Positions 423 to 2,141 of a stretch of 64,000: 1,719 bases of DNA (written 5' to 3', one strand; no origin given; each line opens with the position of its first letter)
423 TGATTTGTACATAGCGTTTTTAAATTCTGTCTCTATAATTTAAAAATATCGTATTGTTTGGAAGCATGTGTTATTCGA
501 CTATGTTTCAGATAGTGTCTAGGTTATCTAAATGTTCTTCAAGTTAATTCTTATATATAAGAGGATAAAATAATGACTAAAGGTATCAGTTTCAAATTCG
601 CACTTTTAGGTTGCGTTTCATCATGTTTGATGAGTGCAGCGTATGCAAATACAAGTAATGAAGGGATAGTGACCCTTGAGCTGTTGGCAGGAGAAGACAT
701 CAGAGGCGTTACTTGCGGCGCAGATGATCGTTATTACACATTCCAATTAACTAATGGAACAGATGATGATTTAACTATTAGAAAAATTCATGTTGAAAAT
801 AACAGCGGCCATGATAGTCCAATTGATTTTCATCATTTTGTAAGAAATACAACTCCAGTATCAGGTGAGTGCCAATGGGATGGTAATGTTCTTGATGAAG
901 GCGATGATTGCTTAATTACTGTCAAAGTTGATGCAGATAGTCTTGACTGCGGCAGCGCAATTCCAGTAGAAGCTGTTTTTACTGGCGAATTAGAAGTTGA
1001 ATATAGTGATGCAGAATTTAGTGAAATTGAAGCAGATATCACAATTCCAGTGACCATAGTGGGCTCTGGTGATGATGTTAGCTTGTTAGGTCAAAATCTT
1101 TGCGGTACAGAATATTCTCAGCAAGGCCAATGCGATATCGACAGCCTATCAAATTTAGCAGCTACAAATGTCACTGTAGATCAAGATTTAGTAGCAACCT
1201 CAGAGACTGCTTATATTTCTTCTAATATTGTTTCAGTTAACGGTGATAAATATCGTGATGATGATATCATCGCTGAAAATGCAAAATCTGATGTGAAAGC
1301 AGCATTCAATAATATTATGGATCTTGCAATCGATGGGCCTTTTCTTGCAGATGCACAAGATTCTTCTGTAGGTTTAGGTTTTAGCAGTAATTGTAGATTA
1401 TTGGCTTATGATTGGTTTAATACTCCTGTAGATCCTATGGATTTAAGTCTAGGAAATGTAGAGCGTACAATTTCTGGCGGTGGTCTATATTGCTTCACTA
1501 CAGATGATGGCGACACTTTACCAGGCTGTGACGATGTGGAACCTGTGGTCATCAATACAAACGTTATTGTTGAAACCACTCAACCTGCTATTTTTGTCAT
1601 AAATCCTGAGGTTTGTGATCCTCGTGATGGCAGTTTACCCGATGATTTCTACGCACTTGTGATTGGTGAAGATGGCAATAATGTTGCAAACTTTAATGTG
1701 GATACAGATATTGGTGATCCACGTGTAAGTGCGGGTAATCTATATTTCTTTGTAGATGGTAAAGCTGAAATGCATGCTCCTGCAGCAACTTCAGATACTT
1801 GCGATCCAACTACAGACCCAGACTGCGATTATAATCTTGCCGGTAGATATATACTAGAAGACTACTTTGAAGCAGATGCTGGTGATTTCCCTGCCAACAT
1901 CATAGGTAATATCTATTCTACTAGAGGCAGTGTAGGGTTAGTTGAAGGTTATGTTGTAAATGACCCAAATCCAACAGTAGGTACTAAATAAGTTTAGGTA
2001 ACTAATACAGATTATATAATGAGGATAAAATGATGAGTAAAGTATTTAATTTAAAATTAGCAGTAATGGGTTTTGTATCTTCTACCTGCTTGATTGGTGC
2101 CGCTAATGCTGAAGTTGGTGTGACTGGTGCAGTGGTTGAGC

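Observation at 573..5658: Four-gene envelope module: three divergent hyper-acidic secreted paralogs around a small outer-membrane beta-barrel gene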

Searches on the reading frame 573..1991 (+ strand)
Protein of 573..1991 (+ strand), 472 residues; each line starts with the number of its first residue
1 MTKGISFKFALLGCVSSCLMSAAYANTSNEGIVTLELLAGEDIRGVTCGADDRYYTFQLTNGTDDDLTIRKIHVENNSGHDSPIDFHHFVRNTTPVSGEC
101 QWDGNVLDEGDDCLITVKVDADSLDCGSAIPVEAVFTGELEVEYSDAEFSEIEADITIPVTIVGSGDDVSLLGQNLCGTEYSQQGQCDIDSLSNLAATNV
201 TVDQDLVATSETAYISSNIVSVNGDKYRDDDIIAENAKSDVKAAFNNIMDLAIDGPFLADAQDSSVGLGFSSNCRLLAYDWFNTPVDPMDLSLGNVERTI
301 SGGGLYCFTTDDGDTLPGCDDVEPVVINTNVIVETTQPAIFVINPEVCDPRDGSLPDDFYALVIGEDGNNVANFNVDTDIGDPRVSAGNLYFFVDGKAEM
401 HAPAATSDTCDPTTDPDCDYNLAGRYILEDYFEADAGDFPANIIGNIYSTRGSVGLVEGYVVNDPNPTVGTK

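Call 3: search_protein_families(library=pfam, proteins=[window:573-1991:+], max_evalue=1)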
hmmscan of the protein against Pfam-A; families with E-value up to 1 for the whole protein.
window:573-1991:+ (472 aa): 2 families
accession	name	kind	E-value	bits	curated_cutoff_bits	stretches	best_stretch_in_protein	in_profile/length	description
PF13353.11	Fer4_12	-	0.11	13.2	22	1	199-276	66-136/137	4Fe-4S single cluster domain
PF24559.1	UBA_RAD5A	-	0.27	11.2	27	1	218-250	8-42/45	DNA repair protein RAD5A UBA domain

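Call 4: search_protein_families(library=ncbifam, proteins=[window:573-1991:+], max_evalue=1)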
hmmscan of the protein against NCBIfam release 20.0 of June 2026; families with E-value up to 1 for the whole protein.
window:573-1991:+ (472 aa): 1 family
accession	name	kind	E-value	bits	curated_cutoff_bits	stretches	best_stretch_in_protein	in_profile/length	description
NF010035.0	PRK13510.1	equivalog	0.18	12.1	104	0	150-223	8-78/95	sulfurtransferase complex subunit TusB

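Call 16: find_homologous_proteins(query=window:573-1991:+, max_evalue=0.01)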
Query window:573-1991:+ (472 aa): 1 proteins with E <= 0.01 among 8000 candidates.
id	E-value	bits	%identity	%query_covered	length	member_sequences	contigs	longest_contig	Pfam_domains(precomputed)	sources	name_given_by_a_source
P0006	0.0e+0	1066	100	100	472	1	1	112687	-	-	-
